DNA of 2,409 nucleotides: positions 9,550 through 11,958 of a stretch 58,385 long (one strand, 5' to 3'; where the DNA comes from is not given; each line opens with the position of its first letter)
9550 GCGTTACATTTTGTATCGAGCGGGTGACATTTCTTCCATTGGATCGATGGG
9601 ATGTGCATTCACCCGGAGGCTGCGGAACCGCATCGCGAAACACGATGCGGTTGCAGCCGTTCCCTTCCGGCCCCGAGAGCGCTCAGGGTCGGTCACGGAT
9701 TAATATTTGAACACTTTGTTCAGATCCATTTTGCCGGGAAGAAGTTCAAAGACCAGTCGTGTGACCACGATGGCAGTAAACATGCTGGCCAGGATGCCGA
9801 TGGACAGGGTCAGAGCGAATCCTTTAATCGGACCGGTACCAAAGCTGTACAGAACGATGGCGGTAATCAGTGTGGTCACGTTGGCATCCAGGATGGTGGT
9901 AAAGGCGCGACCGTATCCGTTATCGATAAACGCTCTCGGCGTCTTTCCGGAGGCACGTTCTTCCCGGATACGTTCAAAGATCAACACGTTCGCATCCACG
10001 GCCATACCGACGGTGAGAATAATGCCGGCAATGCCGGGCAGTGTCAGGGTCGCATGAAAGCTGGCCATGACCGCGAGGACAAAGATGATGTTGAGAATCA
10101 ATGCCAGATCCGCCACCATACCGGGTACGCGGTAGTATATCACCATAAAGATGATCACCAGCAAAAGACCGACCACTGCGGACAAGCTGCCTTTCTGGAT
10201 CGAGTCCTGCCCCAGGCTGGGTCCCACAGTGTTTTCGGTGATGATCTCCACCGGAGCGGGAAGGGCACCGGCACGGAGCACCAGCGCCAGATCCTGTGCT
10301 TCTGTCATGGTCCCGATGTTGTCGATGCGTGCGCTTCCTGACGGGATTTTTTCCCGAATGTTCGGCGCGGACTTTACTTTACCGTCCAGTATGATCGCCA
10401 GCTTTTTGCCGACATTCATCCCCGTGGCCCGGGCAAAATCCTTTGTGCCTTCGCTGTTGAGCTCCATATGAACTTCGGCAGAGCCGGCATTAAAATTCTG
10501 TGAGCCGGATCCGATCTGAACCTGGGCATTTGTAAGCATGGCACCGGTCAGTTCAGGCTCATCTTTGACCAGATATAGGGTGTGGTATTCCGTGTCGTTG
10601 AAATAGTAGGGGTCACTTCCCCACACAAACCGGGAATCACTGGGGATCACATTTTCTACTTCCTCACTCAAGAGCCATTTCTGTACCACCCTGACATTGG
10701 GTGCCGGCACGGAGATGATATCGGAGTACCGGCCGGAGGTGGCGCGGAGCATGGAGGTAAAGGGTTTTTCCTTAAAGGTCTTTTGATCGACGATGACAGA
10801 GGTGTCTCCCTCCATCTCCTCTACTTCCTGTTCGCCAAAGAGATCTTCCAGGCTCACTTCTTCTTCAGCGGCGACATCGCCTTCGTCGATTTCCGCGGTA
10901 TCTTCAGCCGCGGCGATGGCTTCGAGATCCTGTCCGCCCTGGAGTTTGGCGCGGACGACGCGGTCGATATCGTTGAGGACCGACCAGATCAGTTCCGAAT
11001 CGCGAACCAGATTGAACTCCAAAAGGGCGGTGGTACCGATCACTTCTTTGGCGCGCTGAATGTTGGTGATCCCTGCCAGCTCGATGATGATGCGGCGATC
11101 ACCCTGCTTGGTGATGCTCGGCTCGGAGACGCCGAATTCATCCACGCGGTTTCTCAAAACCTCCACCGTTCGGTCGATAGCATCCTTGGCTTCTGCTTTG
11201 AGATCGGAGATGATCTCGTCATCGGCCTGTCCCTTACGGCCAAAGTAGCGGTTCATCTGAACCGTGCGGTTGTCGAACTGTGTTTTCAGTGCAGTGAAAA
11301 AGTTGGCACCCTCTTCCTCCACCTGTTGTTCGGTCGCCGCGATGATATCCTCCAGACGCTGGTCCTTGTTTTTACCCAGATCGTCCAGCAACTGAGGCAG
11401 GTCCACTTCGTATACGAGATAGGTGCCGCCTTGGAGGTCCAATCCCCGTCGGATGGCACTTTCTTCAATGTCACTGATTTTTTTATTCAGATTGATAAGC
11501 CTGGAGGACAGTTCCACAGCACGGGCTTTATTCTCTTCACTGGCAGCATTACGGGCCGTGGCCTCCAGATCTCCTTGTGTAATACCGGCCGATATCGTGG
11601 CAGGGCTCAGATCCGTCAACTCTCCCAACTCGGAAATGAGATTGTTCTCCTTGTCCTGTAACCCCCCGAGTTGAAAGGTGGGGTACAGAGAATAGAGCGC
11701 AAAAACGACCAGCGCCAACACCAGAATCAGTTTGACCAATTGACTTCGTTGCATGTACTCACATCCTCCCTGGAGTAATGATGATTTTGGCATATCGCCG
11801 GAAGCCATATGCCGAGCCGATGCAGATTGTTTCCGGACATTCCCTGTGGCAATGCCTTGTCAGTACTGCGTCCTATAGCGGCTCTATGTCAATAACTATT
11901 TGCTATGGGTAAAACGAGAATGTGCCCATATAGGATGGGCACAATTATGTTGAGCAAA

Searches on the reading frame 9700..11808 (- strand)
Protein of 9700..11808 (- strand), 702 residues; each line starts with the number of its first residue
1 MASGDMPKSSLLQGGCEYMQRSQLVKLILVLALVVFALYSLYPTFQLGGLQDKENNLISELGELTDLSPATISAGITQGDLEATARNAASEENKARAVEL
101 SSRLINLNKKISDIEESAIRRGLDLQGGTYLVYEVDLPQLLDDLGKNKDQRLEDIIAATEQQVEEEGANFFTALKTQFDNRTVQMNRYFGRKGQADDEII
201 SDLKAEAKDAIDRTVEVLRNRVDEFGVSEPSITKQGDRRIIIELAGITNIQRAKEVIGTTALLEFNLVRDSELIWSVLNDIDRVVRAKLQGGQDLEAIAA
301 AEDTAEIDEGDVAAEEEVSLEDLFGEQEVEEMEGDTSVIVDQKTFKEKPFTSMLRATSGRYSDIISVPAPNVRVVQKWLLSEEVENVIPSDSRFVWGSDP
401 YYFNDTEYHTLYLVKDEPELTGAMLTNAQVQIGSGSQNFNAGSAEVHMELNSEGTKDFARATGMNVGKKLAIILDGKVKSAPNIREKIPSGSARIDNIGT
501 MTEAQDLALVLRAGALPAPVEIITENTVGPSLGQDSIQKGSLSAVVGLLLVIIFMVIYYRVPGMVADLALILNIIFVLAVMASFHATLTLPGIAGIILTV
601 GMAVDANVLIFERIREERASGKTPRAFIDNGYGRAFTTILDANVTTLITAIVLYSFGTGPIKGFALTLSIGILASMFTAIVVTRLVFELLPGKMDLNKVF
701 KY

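Call 77: search_protein_families(library=pfam, proteins=[window:9700-11808:-], max_evalue=0.00001)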
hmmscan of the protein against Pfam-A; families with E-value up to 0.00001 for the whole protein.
window:9700-11808:- (702 aa): 4 families
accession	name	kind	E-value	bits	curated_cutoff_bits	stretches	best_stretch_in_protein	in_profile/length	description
PF22599.2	SecDF_P1_head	-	1.5e-30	105.8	27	1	408-518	9-114/114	SecDF, P1 head subdomain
PF21760.3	SecD_1st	-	3.2e-25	87.8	27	1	211-269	1-59/60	Protein translocase subunit SecDF, P1 domain, N-terminal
PF02355.23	SecD_SecF_C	-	7.3e-21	74.9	20.5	1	520-683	13-179/189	Protein export membrane protein SecD/SecF, C-terminal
PF03176.21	MMPL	-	5.2e-07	29.4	20.5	1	542-680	147-292/333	MMPL family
